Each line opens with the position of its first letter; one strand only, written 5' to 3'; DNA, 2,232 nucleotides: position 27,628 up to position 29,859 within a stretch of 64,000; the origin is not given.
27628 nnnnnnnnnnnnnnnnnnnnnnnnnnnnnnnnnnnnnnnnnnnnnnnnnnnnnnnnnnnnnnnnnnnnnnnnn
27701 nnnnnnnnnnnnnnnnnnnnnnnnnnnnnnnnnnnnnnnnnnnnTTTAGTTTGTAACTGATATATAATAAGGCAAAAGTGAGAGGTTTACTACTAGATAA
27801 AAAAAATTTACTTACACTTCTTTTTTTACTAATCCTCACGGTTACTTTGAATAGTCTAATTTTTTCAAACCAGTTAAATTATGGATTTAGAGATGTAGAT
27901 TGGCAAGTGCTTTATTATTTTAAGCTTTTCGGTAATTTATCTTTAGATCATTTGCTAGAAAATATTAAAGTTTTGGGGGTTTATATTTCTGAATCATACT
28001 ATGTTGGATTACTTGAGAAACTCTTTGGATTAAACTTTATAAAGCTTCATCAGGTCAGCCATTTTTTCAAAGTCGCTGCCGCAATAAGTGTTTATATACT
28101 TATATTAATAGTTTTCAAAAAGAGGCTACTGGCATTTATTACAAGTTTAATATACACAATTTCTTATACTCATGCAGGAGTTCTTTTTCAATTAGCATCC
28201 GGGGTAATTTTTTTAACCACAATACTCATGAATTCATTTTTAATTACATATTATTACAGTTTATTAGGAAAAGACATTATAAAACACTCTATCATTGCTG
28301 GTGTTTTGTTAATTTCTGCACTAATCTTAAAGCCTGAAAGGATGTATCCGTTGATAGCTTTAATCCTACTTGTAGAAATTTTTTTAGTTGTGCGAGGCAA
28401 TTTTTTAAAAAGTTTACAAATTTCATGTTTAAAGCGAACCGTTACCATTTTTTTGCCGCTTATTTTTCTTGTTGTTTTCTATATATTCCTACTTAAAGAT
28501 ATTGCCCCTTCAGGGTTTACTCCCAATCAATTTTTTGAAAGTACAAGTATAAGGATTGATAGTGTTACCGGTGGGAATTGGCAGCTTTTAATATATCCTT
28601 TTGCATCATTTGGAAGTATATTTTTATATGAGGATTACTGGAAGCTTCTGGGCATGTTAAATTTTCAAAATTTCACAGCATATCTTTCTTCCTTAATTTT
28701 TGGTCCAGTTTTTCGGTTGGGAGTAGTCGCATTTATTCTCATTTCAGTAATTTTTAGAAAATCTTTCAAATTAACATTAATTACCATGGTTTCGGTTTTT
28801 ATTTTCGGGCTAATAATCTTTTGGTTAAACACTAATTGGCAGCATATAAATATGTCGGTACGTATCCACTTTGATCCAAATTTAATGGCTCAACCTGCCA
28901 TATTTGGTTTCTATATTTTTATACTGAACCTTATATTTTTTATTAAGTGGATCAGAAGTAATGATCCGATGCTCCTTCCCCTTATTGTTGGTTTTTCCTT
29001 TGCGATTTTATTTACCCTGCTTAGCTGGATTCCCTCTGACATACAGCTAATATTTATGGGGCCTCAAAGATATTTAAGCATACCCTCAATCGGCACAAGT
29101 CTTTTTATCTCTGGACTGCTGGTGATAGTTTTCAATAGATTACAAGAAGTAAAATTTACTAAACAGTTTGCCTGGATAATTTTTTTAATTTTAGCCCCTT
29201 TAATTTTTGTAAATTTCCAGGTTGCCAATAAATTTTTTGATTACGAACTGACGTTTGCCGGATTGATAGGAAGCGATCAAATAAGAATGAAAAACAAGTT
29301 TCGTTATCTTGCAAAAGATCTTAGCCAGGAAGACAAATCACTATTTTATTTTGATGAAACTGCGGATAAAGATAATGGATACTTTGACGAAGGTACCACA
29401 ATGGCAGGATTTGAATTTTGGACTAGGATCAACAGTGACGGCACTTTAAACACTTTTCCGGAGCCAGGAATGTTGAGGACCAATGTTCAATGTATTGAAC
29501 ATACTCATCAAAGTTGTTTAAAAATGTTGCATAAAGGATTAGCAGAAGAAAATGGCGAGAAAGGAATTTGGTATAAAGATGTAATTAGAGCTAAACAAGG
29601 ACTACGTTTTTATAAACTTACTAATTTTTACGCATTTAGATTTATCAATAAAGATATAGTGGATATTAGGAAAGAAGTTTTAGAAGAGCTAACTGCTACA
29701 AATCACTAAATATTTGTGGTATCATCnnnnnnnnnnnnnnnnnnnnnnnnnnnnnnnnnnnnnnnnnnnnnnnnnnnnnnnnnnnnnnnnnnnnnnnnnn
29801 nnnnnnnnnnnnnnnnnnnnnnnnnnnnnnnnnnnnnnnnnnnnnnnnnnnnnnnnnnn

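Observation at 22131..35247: Family B: five uncharacterised ~620-aa GT-C-like paralogs in a tandem array with one inversion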

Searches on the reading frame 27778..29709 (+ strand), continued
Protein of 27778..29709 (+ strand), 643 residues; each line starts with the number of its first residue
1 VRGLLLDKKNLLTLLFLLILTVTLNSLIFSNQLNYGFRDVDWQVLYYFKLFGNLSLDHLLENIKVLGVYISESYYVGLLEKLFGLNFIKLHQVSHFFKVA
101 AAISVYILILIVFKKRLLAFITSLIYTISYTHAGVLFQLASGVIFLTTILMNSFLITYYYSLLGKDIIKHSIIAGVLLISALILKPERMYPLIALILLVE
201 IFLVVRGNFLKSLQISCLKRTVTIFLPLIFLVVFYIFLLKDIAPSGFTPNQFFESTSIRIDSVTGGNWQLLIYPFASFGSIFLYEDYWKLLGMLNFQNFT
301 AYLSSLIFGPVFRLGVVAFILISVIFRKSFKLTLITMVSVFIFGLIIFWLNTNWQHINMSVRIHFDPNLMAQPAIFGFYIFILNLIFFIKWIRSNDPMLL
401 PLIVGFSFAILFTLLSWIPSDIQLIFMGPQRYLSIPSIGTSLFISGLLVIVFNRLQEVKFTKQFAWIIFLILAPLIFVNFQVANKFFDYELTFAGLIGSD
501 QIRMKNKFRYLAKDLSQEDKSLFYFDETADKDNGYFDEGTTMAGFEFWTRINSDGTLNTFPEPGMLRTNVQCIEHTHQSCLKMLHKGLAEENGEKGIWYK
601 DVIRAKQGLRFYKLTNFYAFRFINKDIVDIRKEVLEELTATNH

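Call 72: search_protein_families(library=pfam, alignment_id=A2, max_evalue=10)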
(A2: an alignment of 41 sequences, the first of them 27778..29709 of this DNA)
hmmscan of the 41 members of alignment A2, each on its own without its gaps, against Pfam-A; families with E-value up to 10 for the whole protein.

A. member 1, window:27778-29709:+ (643 aa): 0 families

B. families by the number of members that match (of 41 scanned): 11 families
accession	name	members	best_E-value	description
PF11079.13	YqhG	1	0.009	Bacterial protein YqhG of unknown function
PF13396.11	PLDc_N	1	0.014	Phospholipase_D-nuclease N-terminal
PF11712.13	Vma12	1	0.018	Endoplasmic reticulum-based factor for assembly of V-ATPase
PF11384.13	DUF3188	1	0.07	Protein of unknown function (DUF3188)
PF11511.13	RhodobacterPufX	1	0.11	Intrinsic membrane protein PufX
PF19024.5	DUF5750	1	0.14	Family of unknown function (DUF5750)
PF10693.14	DUF2499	1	0.47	Protein of unknown function (DUF2499)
PF14264.12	Glucos_trans_II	1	1.9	Glucosyl transferase GtrII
PF19149.5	DUF5831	1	4.7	Family of unknown function (DUF5831)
PF17382.7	Ycf70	1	4.8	Uncharacterized Ycf70-like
PF01708.21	Gemini_mov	1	5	Geminivirus putative movement protein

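Call 77: search_protein_families(library=pfam, proteins=[P0220], max_evalue=0.01)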
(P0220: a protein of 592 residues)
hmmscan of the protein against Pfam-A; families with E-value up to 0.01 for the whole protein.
P0220 (592 aa): 1 family
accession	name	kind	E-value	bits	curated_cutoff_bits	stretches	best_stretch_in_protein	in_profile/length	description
PF13231.12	PMT_2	-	6.3e-05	23.7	26.1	1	81-233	10-154/160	Dolichyl-phosphate-mannose-protein mannosyltransferase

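Call 80: find_encoding_contigs(protein=P0171, flank=6000, max_places=3)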
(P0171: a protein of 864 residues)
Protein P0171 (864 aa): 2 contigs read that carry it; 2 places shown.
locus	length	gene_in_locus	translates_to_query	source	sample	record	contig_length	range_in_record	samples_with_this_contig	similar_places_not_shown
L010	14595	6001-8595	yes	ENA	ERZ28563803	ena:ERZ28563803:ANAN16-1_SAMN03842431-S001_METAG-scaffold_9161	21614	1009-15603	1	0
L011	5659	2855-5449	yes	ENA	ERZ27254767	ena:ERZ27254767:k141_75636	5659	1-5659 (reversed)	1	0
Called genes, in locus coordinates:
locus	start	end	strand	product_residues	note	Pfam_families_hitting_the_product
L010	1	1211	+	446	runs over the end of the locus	PF03446:NAD_binding_2 (weak), PF03721:UDPG_MGDP_dh_N, PF00984:UDPG_MGDP_dh, PF03720:UDPG_MGDP_dh_C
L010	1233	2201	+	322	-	PF00106:adh_short (weak), PF01073:3Beta_HSD, PF01370:Epimerase, PF02719:Polysacc_synt_2, PF04321:RmlD_sub_bind, PF05368:NmrA, PF13460:NAD_binding_10, PF16363:GDP_Man_Dehyd, +1 more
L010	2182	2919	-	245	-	PF00535:Glycos_transf_2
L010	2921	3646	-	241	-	PF13489:Methyltransf_23, PF07021:MetW, PF13847:Methyltransf_31, PF08241:Methyltransf_11, PF08242:Methyltransf_12, PF13649:Methyltransf_25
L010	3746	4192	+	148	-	PF18915:DUF5667 (weak)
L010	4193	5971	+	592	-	-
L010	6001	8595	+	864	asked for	PF00535:Glycos_transf_2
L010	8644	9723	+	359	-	PF21360:PylC-like_N, PF02655:ATP-grasp_3 (weak)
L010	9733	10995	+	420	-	PF02896:PEP-utilizers_C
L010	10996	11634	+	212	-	PF00702:Hydrolase, PF13419:HAD_2, PF13242:Hydrolase_like (weak)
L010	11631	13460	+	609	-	-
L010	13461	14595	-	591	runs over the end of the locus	-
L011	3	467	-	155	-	?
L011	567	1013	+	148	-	PF18915:DUF5667 (weak)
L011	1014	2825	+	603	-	-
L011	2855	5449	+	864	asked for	PF00535:Glycos_transf_2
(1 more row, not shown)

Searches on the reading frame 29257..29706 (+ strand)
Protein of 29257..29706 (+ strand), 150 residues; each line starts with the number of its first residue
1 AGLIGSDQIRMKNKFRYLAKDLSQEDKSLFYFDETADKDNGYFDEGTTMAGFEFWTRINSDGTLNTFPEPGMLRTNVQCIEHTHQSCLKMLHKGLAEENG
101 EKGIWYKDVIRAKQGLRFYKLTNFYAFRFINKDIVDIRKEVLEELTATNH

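Call 64: predict_structure(alignment_id=A4)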
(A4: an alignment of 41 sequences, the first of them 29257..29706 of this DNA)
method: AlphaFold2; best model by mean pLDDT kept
length: 150 residues; sequences in the alignment: 41
mean_pLDDT: 90.6   pTM: 0.87
mean pLDDT of the five models: 90.6, 90.0, 89.3, 87.4, 87.2
residues with pLDDT >= 90: 99; 70-90: 46; 50-70: 3; < 50: 2
segments of 3 or more residues with pLDDT < 50: none
pLDDT, mean of each block of 10 residues (from residue 1): 81 92 93 94 86 83 86 94 96 97 94 87 97 96 84
secondary structure, 60 per line:
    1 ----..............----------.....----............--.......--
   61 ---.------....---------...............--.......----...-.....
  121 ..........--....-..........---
elements in order: H5-18 E29-33 H38-49 H52-57 E71-74 H84-94 E95-98 E101-107 E116-120 E124-130 E133-136 H138-147
